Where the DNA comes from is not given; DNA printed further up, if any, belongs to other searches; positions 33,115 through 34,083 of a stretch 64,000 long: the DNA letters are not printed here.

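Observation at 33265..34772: dCMP hydroxymethylase + dCMP deaminase + dUTPase module predicts hydroxymethyl-pyrimidine (hmC-type) DNA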

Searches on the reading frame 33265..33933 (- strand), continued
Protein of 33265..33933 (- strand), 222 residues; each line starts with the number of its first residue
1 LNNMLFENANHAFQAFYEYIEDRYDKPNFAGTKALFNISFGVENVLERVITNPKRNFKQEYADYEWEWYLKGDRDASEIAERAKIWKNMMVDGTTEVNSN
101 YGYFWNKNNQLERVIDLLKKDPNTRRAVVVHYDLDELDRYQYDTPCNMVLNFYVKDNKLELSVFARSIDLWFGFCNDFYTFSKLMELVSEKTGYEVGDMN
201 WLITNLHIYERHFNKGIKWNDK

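Call 15: find_homologous_proteins(query=window:33265-33933:-, max_evalue=1e-10)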
Query window:33265-33933:- (222 aa): 798 proteins with E <= 1e-10 among 883 candidates; the best 120 are listed.
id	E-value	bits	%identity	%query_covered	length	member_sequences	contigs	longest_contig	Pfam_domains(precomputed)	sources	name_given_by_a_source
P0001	2.0e-146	504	99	99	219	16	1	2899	PF00303.25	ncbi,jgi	jgi:thymidylate synthase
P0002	8.6e-131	452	88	98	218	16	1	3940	PF00303.25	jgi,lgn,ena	jgi:thymidylate synthase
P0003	9.8e-101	354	71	96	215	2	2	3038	PF00303.25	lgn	-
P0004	1.5e-98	347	71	97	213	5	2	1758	PF00303.25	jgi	-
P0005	6.6e-98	345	69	97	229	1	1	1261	PF00303.25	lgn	-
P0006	4.0e-97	342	69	97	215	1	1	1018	PF00303.25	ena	-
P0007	2.3e-96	340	70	95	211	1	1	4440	PF00303.25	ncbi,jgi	jgi:thymidylate synthase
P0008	2.6e-96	340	69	95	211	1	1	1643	PF00303.25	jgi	jgi:thymidylate synthase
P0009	4.2e-96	339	69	95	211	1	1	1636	PF00303.25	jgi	jgi:thymidylate synthase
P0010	8.0e-96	338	70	95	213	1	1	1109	PF00303.25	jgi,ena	jgi:thymidylate synthase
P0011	8.4e-96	338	71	94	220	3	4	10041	PF00303.25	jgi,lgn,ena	-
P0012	2.7e-95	336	68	97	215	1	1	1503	PF00303.25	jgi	jgi:thymidylate synthase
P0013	5.5e-95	335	69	95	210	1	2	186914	PF00303.25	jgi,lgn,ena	-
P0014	6.9e-95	335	69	95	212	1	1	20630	PF00303.25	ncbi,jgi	jgi:thymidylate synthase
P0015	7.5e-95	335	69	95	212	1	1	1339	PF00303.25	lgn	-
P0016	8.7e-95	335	69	95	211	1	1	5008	PF00303.25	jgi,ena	jgi:thymidylate synthase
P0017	1.0e-94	334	67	95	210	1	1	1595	PF00303.25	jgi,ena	jgi:thymidylate synthase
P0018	1.2e-94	334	67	95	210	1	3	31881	PF00303.25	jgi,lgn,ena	jgi:thymidylate synthase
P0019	1.2e-94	334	67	95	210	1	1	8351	PF00303.25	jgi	jgi:thymidylate synthase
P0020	1.5e-94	334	68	95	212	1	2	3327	PF00303.25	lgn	-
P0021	1.6e-94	334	69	95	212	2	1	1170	PF00303.25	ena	-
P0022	1.8e-94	334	67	95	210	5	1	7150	PF00303.25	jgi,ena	-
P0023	1.9e-94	334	67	95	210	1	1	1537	PF00303.25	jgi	-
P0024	2.0e-94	333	67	97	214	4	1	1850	PF00303.25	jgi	jgi:thymidylate synthase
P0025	2.0e-94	333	67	95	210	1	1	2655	PF00303.25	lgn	-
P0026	2.1e-94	333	70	95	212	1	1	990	PF00303.25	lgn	-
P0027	2.2e-94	333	67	95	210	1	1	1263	PF00303.25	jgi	-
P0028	2.5e-94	333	67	95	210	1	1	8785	PF00303.25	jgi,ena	jgi:thymidylate synthase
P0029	2.5e-94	333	68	95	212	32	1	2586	PF00303.25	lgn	-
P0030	3.0e-94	333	67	95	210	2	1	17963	PF00303.25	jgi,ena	jgi:thymidylate synthase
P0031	3.3e-94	333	67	95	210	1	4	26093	PF00303.25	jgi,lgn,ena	jgi:thymidylate synthase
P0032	3.4e-94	333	67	95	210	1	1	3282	PF00303.25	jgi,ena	jgi:thymidylate synthase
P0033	4.3e-94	332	70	94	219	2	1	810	PF00303.25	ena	-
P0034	4.9e-94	332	69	97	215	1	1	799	PF00303.25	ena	-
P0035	8.9e-94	331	68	96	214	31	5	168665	PF00303.25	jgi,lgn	-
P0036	9.3e-94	331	67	95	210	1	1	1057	PF00303.25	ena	-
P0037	9.4e-94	331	68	97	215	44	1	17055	PF00303.25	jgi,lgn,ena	jgi:thymidylate synthase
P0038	9.6e-94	331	67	97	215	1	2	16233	PF00303.25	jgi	jgi:thymidylate synthase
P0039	1.3e-93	331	67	96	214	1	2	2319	PF00303.25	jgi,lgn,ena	jgi:thymidylate synthase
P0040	1.3e-93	331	68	97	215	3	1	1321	PF00303.25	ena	-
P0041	1.3e-93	331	67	95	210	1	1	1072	PF00303.25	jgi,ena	jgi:thymidylate synthase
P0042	1.3e-93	331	68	97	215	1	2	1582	PF00303.25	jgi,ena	jgi:thymidylate synthase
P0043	2.7e-93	330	69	95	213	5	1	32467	PF00303.25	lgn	-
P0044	3.1e-93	330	68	96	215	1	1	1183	PF00303.25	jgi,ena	jgi:thymidylate synthase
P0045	3.2e-93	330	67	95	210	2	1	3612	PF00303.25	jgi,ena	-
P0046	4.0e-93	329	67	95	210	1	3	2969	PF00303.25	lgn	-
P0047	4.3e-93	329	68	96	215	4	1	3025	PF00303.25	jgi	-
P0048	4.9e-93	329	67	95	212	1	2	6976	PF00303.25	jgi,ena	-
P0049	6.3e-93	329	68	97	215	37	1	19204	PF00303.25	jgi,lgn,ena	jgi:thymidylate synthase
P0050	8.1e-93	328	66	95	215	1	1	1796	PF00303.25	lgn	-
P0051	8.7e-93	328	67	96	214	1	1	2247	PF00303.25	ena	-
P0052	1.2e-92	328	67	96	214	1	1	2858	PF00303.25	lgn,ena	-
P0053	1.4e-92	327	67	95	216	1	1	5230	PF00303.25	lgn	-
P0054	1.5e-92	327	67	95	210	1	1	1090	PF00303.25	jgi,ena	jgi:thymidylate synthase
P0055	2.4e-92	327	68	96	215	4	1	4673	PF00303.25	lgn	-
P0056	2.6e-92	327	67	96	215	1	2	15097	PF00303.25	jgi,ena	jgi:thymidylate synthase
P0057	3.9e-92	326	68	95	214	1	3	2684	PF00303.25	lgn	-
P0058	3.9e-92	326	67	96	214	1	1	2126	PF00303.25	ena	-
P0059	4.7e-92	326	67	96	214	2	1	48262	PF00303.25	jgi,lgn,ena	jgi:thymidylate synthase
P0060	5.8e-92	325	67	96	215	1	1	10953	PF00303.25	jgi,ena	jgi:thymidylate synthase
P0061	6.5e-92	325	66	94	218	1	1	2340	PF00303.25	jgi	jgi:thymidylate synthase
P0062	7.1e-92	325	67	94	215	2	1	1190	PF00303.25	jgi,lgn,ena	-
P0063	7.3e-92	325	66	97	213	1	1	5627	PF00303.25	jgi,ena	-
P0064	7.4e-92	325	66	96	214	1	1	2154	PF00303.25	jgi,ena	-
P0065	1.1e-91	325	67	95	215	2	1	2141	PF00303.25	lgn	-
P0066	1.1e-91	325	66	97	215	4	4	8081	PF00303.25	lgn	-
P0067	2.5e-91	323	67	95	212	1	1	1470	PF00303.25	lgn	-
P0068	4.5e-91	323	67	97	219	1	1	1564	PF00303.25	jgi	jgi:thymidylate synthase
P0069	4.5e-91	323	65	96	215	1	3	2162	PF00303.25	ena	-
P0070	5.2e-91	322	68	95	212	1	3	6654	PF00303.25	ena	-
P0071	5.5e-91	322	67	94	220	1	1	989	PF00303.25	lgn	-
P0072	5.9e-91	322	67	95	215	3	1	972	PF00303.25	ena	-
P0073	6.0e-91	322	66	95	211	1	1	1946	PF00303.25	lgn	-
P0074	6.2e-91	322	66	95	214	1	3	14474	PF00303.25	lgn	-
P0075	6.5e-91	322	67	91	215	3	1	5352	PF00303.25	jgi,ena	-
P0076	9.1e-91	322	65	95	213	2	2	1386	PF00303.25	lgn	-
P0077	9.3e-91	321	67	95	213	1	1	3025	PF00303.25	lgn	-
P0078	1.0e-90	321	67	95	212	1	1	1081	PF00303.25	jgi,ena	jgi:thymidylate synthase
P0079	1.7e-90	321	66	95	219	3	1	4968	PF00303.25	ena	-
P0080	1.9e-90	320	65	96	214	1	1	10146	PF00303.25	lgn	-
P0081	2.2e-90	320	66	95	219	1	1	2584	PF00303.25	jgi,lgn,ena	jgi:thymidylate synthase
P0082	2.5e-90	320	66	97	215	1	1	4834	PF00303.25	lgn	-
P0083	2.6e-90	320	66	94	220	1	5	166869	PF00303.25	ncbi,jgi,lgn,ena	jgi:thymidylate synthase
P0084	2.6e-90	320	66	95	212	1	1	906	PF00303.25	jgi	-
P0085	2.7e-90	320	66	95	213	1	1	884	PF00303.25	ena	-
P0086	3.0e-90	320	64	96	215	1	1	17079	PF00303.25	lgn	-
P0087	3.7e-90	320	67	95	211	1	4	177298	PF00303.25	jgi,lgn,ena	-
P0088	4.2e-90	319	64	96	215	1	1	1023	PF00303.25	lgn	-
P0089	4.3e-90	319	67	94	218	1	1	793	PF00303.25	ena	-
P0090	4.5e-90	319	65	94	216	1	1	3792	PF00303.25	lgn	-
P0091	4.7e-90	319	65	95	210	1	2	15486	PF00303.25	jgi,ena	jgi:thymidylate synthase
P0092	4.7e-90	319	64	96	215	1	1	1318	PF00303.25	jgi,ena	jgi:thymidylate synthase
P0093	4.8e-90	319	67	93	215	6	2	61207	PF00303.25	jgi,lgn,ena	jgi:thymidylate synthase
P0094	5.5e-90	319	65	95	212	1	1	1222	PF00303.25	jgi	jgi:thymidylate synthase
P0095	5.6e-90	319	67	95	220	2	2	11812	PF00303.25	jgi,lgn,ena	jgi:thymidylate synthase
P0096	5.6e-90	319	67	94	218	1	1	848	PF00303.25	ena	-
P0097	5.7e-90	319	64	96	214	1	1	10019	PF00303.25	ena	-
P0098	5.8e-90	319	65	97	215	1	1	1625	PF00303.25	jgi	jgi:thymidylate synthase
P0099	5.9e-90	319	65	95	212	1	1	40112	PF00303.25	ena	-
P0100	6.0e-90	319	63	96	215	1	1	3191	PF00303.25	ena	-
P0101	6.0e-90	319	65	95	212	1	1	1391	PF00303.25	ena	-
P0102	6.1e-90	319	66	95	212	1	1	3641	PF00303.25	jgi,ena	jgi:thymidylate synthase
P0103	6.5e-90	319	67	95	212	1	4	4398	PF00303.25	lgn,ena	-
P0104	6.7e-90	319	65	96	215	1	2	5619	PF00303.25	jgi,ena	jgi:thymidylate synthase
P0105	6.7e-90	319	65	96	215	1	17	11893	PF00303.25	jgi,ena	jgi:thymidylate synthase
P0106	7.6e-90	319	67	94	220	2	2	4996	PF00303.25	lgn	-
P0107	7.9e-90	318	68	94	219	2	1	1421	PF00303.25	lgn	-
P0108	8.5e-90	318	65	96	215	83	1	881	PF00303.25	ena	-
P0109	8.6e-90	318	66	95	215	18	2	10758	PF00303.25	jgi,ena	jgi:thymidylate synthase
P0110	8.8e-90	318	68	95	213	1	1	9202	PF00303.25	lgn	-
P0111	9.5e-90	318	66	97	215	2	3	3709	PF00303.25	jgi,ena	jgi:thymidylate synthase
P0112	9.5e-90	318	65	96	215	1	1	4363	PF00303.25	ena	-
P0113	1.0e-89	318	63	96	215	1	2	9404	PF00303.25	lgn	-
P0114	1.0e-89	318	67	95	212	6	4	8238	PF00303.25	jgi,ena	jgi:thymidylate synthase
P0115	1.1e-89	318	66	95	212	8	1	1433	PF00303.25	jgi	jgi:thymidylate synthase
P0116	1.1e-89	318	63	96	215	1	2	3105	PF00303.25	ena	-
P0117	1.3e-89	318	65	97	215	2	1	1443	PF00303.25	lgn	-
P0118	1.3e-89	318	67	95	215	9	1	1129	PF00303.25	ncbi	-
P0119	1.3e-89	318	64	96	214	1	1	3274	PF00303.25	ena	-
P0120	1.5e-89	318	66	95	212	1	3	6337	PF00303.25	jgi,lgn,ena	jgi:thymidylate synthase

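Call 16: list_cluster_members(proteins=[P0001, P0083, P0118])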
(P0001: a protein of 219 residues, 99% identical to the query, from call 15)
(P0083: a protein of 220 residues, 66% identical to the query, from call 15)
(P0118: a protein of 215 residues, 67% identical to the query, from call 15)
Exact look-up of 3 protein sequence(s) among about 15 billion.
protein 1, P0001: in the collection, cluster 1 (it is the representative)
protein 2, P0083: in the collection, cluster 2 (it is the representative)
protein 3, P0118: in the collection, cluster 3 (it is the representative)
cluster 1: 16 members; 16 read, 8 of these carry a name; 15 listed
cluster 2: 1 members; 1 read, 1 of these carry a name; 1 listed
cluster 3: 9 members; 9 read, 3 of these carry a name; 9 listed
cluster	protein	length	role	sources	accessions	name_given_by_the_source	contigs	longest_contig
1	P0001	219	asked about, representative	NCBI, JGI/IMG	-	thymidylate synthase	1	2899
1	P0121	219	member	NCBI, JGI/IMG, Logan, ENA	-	thymidylate synthase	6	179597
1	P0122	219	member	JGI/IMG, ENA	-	thymidylate synthase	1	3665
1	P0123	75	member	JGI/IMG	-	thymidylate synthase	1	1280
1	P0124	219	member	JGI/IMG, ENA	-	thymidylate synthase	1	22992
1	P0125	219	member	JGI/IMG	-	thymidylate synthase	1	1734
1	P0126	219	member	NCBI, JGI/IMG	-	thymidylate synthase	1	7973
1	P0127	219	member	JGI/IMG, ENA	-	thymidylate synthase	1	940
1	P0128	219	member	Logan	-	-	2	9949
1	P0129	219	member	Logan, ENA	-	-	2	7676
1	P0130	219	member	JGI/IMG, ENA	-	-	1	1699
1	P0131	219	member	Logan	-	-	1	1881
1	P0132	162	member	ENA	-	-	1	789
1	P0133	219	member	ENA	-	-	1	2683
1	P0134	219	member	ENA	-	-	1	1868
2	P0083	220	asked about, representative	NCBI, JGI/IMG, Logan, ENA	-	thymidylate synthase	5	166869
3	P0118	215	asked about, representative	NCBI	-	-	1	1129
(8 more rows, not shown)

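Call 18: get_annotated_region(hit=H16, flank=6000)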
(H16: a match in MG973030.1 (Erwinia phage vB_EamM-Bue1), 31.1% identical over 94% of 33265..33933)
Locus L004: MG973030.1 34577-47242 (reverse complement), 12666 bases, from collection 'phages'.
description: Erwinia phage vB_EamM-Bue1, complete genome.
organism: Erwinia phage vB_EamM-Bue1 (NCBI taxid 2099338)
taxonomy: Viruses; Duplodnaviria; Heunggongvirae; Uroviricota; Caudoviricetes; Ackermannviridae; Nezavisimistyvirus; Nezavisimistyvirus bue1
host: Erwinia amylovora CFBP 1430; source: soil from apple orchard; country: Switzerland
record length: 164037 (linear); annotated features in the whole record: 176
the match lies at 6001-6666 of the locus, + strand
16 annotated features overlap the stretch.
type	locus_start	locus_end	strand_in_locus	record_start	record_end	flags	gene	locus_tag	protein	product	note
CDS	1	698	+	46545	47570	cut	-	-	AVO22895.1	single stranded DNA-binding protein,phage-associated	-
CDS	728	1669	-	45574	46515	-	-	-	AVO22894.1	tail tube monomer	gp19 tail tube monomer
CDS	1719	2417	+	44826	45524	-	-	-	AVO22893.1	DNA end protector during packaging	-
CDS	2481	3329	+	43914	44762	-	-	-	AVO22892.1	hypothetical protein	-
CDS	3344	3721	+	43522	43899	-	-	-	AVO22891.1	hypothetical protein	-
CDS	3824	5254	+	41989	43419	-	-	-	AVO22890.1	hypothetical protein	-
CDS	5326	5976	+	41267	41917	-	-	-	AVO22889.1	hypothetical protein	-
CDS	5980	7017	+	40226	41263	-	-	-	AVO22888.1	thymidylate synthase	-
CDS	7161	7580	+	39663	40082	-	-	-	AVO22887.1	hypothetical protein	-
CDS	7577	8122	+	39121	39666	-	-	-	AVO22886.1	putative dUTP diphosphatase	-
CDS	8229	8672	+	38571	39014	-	-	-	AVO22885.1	hypothetical protein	-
CDS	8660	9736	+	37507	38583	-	-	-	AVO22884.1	recombination protein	-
CDS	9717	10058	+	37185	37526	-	-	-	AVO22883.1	hypothetical protein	-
CDS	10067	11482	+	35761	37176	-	-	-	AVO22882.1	DNA primase/helicase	-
CDS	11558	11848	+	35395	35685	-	-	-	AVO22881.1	hypothetical protein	-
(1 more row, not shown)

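Call 19: get_annotated_region(hit=H31, flank=6000)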
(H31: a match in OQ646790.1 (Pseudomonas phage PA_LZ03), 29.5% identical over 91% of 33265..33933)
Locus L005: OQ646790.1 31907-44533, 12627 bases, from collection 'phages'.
description: Pseudomonas phage PA_LZ03, complete genome.
organism: Pseudomonas phage PA_LZ03 (NCBI taxid 3041206)
taxonomy: Viruses; Duplodnaviria; Heunggongvirae; Uroviricota; Caudoviricetes; Mesyanzhinovviridae; Bradleyvirinae; Abidjanvirus
host: Pseudomonas aeruginosa PA14; source: -; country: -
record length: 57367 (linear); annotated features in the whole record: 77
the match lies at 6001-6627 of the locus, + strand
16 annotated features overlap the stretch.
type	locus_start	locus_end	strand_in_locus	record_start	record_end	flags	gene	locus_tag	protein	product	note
CDS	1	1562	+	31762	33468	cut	-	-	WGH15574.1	ribonucleotide reductase, large subunit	-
CDS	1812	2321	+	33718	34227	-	-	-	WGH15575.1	hypothetical protein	hypothetical protein PaMx11_45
CDS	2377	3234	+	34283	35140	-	-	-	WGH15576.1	hypothetical protein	hypothetical protein PaMx11_46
CDS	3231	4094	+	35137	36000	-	-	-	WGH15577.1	putative FAD dependent oxidoreductase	-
CDS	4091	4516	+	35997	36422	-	-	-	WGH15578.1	putative acetyltransferase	-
CDS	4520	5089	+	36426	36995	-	-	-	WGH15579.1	hypothetical protein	hypothetical protein PaMx11_49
CDS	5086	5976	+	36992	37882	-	-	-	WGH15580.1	hypothetical protein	hypothetical protein PaMx11_50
CDS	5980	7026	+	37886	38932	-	-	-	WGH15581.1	putative thymidylate synthase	-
CDS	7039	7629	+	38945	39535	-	-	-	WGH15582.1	putative HD domain-containing protein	-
CDS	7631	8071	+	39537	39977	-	-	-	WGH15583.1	hypothetical protein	hypothetical protein PaMx11_53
CDS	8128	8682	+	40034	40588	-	-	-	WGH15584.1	hypothetical protein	-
CDS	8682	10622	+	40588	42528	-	-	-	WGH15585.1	DNA polymerase I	-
CDS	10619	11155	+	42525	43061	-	-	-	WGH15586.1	putative dCMP deaminase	-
CDS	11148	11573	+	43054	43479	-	-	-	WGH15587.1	hypothetical protein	hypothetical protein PaMx11_57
CDS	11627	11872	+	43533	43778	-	-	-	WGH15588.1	hypothetical protein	hypothetical protein PaMx11_58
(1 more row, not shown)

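Call 20: get_annotated_region(hit=H10, flank=6000)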
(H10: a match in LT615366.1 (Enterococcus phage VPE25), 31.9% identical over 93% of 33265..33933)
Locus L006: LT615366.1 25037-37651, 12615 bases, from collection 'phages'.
description: Enterococcus phage VPE25 genome assembly, chromosome: VPE25.
organism: Enterococcus phage VPE25 (NCBI taxid 1813887)
taxonomy: Viruses; Duplodnaviria; Heunggongvirae; Uroviricota; Caudoviricetes; Andrewesvirinae
host: -; source: -; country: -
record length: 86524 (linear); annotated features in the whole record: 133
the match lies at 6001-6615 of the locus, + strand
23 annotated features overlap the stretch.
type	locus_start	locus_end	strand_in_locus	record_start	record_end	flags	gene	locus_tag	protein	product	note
CDS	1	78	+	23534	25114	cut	-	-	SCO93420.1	Replicative DNA helicase (DnaB)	label:Replicative DNA helicase (DnaB) (EC 3.6.4.12) CDS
CDS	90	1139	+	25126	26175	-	-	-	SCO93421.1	Phage toprim domain containing protein, YorJ B.subtilis homolog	label:Phage toprim domain containing protein, YorJ B.subtilis homolog CDS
CDS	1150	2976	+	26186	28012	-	-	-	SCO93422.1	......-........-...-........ exonuclease RecJ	label:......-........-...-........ exonuclease RecJ (EC 3.1.-.-) CDS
CDS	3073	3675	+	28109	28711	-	-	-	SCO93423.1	hypothetical protein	label:hypothetical protein CDS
CDS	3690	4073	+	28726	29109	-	-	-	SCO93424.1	hypothetical protein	label:hypothetical protein CDS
CDS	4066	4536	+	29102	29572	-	-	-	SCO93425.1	hypothetical protein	label:hypothetical protein CDS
CDS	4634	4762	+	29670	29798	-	-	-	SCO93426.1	hypothetical protein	label:hypothetical protein CDS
CDS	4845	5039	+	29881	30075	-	-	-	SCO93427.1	hypothetical protein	label:hypothetical protein CDS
CDS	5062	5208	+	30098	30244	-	-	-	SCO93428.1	hypothetical protein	label:hypothetical protein CDS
CDS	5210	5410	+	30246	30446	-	-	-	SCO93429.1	hypothetical protein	label:hypothetical protein CDS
CDS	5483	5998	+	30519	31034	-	-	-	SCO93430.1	hypothetical protein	label:hypothetical protein CDS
CDS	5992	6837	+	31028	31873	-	-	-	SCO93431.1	Thymidylate synthase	label:Thymidylate synthase (EC 2.1.1.45) CDS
CDS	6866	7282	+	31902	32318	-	-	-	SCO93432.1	Deoxyuridine 5'-triphosphate nucleotidohydrolase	label:Deoxyuridine 5'-triphosphate nucleotidohydrolase (EC 3.6.1.23) CDS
CDS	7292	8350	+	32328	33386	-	-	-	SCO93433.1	b-gt beta glucosyl transferase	label:b-gt beta glucosyl transferase CDS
CDS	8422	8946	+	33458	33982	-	-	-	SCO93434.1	Ribonuclease HI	label:Ribonuclease HI (EC 3.1.26.4) CDS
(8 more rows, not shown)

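Call 21: get_annotated_region(hit=H26, flank=6000)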
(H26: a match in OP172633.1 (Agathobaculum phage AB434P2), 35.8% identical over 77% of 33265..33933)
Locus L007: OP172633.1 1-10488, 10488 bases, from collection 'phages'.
description: Agathobaculum phage AB434P2, partial genome.
organism: Agathobaculum phage AB434P2 (NCBI taxid 2968527)
taxonomy: Viruses; Duplodnaviria; Heunggongvirae; Uroviricota; Caudoviricetes
host: Agathobaculum butyriciproducens DA434; source: municipal sewage; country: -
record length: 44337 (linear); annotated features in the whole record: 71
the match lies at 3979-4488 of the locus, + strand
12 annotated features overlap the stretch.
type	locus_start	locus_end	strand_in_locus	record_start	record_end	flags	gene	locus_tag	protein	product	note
CDS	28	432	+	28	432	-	-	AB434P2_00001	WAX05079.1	hypothetical protein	-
CDS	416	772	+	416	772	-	-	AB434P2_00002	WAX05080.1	hypothetical protein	-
CDS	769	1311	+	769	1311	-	-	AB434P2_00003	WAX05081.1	hypothetical protein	-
CDS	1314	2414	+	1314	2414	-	-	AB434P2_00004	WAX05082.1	hypothetical protein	-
CDS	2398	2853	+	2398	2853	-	-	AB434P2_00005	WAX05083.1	hypothetical protein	-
CDS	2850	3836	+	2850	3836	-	-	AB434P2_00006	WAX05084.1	hypothetical protein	-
CDS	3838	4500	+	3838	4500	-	-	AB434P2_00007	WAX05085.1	deoxyuridylate hydroxymethyltransferase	-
CDS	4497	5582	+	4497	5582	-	-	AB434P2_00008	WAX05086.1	hypothetical protein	-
CDS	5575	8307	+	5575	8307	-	-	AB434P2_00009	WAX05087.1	hypothetical protein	-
CDS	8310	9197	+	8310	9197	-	-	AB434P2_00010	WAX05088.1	hypothetical protein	-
CDS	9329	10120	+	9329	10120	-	-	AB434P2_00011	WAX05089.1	hypothetical protein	-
CDS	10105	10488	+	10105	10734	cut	-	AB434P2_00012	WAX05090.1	hypothetical protein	-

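Call 47: find_related_loci(query=window:33265-33924:-, collection=viral_contigs, flank=10000)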
Query window:33265-33924:- (219 aa) in viral_contigs; peptide patterns used: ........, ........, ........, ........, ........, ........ (x = any residue, [..] = any of these).
70 stretches matched a pattern; 69 encode a relative of the query (tblastn E <= 1e-3); 69 distinct loci.
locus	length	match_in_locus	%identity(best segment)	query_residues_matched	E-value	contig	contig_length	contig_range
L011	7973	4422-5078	98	1-219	1e-147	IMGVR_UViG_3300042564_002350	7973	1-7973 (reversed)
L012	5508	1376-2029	91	1-218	3e-137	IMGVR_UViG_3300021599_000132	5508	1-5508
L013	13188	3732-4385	91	1-218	1e-136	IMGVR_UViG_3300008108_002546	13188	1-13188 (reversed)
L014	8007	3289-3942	89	1-218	6e-134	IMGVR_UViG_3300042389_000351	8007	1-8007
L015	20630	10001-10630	69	1-212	2e-99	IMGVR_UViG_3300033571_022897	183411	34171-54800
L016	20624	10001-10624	68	2-211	4e-96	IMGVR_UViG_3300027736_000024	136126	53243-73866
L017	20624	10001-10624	68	2-211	4e-96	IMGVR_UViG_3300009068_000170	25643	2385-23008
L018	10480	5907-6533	68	2-212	4e-95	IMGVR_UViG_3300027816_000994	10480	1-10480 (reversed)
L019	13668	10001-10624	67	2-211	4e-95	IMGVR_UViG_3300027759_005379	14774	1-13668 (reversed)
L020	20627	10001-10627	68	2-212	5e-95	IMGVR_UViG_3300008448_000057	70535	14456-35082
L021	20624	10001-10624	66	2-211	1e-94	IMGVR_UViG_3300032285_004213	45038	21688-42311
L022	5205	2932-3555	67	2-211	5e-94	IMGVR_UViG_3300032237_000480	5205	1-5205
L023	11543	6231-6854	67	3-212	4e-94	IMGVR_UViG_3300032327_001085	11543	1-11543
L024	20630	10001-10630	67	1-212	2e-94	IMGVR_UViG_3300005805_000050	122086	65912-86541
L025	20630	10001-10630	65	1-212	4e-94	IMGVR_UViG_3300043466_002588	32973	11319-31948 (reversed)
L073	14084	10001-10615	47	3-210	1e-57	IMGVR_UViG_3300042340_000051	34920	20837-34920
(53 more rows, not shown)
